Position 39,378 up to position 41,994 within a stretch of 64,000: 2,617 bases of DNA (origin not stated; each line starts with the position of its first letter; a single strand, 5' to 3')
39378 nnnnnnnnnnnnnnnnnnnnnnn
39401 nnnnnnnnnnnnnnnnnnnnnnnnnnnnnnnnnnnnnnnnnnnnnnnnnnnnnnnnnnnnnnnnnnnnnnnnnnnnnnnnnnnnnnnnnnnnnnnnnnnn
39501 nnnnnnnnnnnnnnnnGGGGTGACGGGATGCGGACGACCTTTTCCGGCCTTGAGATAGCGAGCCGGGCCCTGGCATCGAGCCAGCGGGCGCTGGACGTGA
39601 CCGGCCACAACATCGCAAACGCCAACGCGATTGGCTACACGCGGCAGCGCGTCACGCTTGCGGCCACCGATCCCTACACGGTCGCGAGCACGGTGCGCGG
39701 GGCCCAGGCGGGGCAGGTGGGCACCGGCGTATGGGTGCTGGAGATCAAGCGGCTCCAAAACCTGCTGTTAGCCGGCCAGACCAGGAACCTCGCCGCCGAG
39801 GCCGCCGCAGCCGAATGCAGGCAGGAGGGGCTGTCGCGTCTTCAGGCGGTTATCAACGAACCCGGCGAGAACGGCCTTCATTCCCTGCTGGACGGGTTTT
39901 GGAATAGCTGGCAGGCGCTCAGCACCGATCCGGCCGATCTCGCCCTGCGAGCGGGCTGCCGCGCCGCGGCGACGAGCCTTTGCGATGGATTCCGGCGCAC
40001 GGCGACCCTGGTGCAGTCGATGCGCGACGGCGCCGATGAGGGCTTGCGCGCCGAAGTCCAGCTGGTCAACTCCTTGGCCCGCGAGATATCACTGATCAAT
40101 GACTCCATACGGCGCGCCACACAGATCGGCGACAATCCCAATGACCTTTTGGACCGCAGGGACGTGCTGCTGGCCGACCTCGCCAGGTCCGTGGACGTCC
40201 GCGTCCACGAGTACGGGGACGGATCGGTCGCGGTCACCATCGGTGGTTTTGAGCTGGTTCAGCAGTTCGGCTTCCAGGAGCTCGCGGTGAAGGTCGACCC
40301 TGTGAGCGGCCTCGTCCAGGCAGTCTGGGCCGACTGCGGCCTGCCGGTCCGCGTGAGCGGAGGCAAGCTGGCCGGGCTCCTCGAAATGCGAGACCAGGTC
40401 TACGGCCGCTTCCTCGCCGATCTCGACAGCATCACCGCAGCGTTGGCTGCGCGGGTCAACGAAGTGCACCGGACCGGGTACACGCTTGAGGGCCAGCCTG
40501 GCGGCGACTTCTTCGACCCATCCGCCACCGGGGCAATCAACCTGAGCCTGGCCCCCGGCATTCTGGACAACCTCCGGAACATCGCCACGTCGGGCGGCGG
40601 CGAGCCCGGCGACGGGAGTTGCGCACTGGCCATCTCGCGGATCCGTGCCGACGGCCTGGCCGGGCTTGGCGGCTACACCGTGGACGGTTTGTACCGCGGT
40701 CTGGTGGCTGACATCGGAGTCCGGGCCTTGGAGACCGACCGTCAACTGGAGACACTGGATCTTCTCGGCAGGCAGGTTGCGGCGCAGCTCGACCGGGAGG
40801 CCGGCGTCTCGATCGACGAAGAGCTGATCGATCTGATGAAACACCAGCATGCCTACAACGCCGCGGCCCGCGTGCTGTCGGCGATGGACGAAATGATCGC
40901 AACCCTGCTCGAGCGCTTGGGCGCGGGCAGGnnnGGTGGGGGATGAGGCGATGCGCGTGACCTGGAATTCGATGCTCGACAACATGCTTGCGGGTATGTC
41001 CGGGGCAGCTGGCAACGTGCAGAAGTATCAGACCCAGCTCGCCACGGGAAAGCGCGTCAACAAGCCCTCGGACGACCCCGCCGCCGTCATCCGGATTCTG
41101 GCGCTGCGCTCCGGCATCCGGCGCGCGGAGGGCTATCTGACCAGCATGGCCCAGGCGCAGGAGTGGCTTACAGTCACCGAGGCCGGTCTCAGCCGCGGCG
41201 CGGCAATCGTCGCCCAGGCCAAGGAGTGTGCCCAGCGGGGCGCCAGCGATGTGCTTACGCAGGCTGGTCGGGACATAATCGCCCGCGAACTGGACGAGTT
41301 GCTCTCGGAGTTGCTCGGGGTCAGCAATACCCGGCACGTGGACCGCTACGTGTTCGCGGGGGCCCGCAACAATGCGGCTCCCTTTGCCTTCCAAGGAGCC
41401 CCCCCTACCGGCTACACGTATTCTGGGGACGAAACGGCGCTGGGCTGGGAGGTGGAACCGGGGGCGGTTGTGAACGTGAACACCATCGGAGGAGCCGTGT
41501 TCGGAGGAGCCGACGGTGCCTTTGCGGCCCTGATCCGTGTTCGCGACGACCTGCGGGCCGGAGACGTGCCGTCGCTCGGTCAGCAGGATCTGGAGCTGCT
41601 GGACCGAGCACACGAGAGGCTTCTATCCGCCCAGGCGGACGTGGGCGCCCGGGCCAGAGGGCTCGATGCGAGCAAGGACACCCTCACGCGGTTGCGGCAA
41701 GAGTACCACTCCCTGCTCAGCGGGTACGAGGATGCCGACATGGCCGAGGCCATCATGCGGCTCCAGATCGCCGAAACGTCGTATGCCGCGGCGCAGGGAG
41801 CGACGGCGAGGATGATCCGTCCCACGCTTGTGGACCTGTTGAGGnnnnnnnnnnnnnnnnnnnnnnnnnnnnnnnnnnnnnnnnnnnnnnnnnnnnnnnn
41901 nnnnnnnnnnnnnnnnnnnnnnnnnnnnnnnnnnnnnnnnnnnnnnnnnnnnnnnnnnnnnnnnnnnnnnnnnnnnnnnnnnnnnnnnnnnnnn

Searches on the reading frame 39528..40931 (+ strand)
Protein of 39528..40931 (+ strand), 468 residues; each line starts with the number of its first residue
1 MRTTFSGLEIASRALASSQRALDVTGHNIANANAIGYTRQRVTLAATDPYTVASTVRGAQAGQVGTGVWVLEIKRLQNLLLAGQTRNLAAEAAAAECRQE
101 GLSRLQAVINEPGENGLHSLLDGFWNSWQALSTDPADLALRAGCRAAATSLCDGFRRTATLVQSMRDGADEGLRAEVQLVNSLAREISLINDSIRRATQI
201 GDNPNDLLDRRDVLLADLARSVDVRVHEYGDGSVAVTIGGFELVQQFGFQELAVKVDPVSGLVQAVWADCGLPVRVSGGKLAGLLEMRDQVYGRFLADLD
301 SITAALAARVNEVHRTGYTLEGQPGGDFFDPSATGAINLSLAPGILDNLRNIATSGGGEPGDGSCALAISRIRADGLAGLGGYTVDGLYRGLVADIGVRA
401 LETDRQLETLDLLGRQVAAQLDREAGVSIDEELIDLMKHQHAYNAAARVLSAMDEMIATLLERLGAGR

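Call 86: search_protein_families(library=pfam, proteins=[window:39528-40931:+], max_evalue=0.0001)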
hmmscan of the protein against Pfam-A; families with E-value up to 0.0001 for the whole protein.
window:39528-40931:+ (468 aa): 3 families
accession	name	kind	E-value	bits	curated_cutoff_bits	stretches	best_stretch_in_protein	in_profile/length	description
PF22638.1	FlgK_D1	-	2.3e-57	194.7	28.6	1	102-329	1-233/233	Flagellar hook-associated protein FlgK helical domain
PF06429.18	Flg_bbr_C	-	2.3e-09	37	23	1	425-461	8-44/46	Flagellar basal body rod FlgEFG protein C-terminal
PF00460.25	Flg_bb_rod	-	7.3e-06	26.3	20.7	1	8-38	1-31/31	Flagella basal body rod protein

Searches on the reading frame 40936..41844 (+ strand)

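Call 86: search_protein_families(library=pfam, proteins=[window:40936-41844:+], max_evalue=0.0001)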
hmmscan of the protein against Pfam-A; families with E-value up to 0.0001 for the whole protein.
window:40936-41844:+ (303 aa): 2 families
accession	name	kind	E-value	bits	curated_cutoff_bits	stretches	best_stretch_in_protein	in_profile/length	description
PF00669.25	Flagellin_N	-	2.6e-15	57.1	26.6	1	11-142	4-136/139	Bacterial flagellin N-terminal helical region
PF00700.27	Flagellin_C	-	6.4e-05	23.7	23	0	220-294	2-76/86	Bacterial flagellin C-terminal helical region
